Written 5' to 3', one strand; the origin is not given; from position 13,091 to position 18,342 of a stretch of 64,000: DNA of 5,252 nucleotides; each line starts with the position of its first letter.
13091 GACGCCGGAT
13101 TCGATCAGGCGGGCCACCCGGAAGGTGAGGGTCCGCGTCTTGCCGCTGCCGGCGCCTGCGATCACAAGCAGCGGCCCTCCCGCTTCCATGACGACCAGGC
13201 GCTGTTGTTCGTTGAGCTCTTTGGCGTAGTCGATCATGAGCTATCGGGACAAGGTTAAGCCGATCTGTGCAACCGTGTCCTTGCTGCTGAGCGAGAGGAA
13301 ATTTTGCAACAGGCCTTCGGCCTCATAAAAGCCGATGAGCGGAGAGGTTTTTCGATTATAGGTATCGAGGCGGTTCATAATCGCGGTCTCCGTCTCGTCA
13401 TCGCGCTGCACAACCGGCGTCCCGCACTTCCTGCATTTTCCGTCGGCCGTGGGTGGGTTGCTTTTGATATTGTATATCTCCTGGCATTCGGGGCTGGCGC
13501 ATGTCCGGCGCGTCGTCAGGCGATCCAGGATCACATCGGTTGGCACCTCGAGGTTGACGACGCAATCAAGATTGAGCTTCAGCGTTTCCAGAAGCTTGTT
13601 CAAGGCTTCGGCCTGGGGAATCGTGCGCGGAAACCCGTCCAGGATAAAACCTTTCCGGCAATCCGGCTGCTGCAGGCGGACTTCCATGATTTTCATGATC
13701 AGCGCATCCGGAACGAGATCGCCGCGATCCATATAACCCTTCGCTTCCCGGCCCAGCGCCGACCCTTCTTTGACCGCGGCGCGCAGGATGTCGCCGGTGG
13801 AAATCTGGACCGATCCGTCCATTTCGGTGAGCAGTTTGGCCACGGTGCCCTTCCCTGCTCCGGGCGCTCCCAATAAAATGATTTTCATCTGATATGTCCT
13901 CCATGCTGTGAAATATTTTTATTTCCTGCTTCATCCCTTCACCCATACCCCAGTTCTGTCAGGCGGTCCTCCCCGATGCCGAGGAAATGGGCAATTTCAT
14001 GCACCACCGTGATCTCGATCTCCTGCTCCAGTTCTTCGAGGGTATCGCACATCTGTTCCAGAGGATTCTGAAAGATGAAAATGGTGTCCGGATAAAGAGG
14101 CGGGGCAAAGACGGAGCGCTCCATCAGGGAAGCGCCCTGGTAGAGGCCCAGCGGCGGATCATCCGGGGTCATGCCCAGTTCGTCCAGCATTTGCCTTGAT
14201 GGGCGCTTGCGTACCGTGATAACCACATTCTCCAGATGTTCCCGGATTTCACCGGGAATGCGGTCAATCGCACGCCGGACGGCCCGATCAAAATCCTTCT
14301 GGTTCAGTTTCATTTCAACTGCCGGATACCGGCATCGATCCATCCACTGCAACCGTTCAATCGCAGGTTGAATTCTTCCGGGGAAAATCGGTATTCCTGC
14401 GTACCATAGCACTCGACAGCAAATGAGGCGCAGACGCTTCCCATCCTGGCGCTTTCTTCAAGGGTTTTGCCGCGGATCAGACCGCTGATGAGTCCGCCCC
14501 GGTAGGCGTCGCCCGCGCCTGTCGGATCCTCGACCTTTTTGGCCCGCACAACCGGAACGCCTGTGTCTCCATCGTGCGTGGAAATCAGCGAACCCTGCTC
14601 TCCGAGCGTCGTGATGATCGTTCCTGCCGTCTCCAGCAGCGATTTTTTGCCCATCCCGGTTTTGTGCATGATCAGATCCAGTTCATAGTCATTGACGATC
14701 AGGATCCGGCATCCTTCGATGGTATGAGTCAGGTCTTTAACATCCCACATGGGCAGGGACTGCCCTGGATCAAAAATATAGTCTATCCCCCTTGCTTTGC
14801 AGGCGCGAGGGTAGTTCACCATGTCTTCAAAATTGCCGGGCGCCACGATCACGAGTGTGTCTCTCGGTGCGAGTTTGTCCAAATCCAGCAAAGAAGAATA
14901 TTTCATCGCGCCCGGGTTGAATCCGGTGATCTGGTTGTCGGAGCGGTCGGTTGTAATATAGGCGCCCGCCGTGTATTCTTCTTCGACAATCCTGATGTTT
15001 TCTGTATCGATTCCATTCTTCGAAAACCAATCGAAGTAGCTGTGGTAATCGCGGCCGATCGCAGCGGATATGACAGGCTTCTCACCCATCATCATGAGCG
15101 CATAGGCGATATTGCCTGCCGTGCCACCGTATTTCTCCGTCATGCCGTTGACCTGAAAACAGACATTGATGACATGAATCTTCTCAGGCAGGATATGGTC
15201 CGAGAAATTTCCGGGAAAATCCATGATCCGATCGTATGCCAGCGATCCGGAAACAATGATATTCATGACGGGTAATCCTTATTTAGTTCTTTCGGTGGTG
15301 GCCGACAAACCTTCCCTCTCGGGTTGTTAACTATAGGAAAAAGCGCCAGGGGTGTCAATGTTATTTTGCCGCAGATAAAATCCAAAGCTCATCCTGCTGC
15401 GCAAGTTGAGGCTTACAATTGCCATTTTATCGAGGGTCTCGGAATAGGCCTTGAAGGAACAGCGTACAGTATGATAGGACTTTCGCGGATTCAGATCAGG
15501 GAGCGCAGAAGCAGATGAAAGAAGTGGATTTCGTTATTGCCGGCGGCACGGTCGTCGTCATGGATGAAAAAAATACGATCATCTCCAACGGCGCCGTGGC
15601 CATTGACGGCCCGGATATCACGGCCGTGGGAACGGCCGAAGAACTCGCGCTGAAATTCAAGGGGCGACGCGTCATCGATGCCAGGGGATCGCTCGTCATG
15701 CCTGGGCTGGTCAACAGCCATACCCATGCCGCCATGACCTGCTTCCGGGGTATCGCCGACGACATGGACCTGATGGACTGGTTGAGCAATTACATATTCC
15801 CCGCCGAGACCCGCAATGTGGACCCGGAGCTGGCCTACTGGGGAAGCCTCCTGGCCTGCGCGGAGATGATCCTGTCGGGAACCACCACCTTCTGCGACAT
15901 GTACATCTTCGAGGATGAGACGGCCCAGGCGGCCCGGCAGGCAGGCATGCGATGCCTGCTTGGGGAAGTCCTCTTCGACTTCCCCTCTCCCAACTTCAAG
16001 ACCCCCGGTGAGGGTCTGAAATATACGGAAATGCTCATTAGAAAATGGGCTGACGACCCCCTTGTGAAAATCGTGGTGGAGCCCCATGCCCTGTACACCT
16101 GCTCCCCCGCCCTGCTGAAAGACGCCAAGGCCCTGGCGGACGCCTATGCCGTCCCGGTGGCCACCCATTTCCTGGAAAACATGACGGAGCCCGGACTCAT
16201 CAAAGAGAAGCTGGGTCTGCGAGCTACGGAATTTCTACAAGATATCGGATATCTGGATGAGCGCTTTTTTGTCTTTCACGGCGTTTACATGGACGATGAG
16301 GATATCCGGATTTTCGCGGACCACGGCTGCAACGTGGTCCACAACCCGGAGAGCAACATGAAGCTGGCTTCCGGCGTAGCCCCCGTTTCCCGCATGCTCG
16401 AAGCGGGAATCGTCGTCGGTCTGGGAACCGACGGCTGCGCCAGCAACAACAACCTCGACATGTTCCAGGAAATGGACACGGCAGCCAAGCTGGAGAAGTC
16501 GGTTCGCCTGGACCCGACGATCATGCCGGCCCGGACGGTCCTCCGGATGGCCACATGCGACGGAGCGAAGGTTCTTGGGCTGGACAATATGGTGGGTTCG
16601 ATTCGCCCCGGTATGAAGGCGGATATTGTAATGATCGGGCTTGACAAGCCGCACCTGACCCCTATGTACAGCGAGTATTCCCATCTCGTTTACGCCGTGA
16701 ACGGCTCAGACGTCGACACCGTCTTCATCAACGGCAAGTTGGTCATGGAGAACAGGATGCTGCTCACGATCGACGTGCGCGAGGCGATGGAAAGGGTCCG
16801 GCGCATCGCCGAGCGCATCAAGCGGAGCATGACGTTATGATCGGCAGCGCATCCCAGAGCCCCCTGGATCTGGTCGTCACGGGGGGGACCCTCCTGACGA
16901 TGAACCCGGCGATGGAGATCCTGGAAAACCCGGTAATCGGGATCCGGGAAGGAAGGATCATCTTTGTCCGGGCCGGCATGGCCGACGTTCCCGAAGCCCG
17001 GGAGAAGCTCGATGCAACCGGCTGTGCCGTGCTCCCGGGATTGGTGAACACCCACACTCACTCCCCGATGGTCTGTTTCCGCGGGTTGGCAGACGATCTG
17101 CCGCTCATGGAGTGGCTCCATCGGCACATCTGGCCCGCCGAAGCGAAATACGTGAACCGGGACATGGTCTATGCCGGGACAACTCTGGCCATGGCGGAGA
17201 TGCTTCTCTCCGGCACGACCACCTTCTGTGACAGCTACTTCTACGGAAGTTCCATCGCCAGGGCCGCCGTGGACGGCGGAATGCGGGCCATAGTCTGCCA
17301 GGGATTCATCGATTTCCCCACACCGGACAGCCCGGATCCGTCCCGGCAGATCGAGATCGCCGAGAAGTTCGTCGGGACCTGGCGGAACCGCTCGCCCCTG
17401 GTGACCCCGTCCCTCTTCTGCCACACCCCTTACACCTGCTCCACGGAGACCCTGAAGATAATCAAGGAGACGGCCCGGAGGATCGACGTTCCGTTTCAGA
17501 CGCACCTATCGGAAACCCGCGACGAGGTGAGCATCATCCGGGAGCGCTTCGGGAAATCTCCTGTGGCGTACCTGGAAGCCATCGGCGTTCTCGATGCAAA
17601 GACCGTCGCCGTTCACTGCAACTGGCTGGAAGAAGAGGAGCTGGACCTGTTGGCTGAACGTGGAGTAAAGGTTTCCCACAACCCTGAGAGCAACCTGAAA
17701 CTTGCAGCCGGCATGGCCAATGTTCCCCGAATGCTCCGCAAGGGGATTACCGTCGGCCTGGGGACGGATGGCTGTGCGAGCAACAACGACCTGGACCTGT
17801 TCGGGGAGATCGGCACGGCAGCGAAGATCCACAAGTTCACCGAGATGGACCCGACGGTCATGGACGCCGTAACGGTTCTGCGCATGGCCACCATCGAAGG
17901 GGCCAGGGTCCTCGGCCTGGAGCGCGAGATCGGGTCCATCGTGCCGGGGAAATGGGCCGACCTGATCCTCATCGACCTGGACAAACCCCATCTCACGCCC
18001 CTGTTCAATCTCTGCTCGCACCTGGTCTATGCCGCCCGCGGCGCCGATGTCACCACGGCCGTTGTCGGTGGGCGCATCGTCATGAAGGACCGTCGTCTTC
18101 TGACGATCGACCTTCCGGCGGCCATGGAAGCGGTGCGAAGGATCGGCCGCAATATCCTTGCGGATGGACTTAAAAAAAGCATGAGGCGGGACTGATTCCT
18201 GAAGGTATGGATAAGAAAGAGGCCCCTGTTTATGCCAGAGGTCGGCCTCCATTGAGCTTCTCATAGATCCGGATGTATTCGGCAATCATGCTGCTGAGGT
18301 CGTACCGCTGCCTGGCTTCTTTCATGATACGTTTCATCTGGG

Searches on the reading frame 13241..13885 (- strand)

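Call 46: search_protein_families(library=pfam, proteins=[window:13241-13885:-], max_evalue=0.00001)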
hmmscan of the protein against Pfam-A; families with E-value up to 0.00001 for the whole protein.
window:13241-13885:- (214 aa): 4 families
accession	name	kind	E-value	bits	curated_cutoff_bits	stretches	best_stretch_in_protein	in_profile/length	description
PF00406.28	ADK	-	2.2e-51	174.4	26.8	1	4-191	1-150/151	Adenylate kinase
PF13207.12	AAA_17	-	7.7e-26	91.4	27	1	5-128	1-124/136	AAA domain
PF05191.20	ADK_lid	-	5.4e-12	45.8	26.6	1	126-163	1-36/36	Adenylate kinase, active site lid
PF13238.12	AAA_18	-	1.2e-06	29.4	29.4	1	2-129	1-114/128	AAA domain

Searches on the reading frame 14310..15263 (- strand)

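Call 46: search_protein_families(library=pfam, proteins=[window:14310-15263:-], max_evalue=0.00001)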
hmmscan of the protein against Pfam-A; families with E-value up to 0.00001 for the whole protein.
window:14310-15263:- (317 aa): 1 family
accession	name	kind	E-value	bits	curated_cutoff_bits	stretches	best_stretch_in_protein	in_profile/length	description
PF00294.29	PfkB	-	9.6e-45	153.6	25.8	1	37-290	27-297/302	pfkB family carbohydrate kinase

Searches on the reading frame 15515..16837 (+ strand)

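Call 46: search_protein_families(library=pfam, proteins=[window:15515-16837:+], max_evalue=0.00001)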
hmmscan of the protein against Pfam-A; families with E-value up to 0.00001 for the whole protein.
window:15515-16837:+ (441 aa): 2 families
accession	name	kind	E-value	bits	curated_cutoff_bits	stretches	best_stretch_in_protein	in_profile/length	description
PF01979.26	Amidohydro_1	-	1.2e-73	248.8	25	1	60-410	1-345/345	Amidohydrolase family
PF07969.17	Amidohydro_3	-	9.5e-20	71.9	29.7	1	207-377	270-447/472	Amidohydrolase family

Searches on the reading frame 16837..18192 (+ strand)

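Call 46: search_protein_families(library=pfam, proteins=[window:16837-18192:+], max_evalue=0.00001)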
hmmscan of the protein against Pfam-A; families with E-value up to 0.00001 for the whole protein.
window:16837-18192:+ (452 aa): 2 families
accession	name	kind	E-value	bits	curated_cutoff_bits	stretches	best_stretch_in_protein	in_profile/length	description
PF01979.26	Amidohydro_1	-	7.2e-72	242.9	25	1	65-415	2-345/345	Amidohydrolase family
PF07969.17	Amidohydro_3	-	6.5e-20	72.5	29.7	1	180-415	239-471/472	Amidohydrolase family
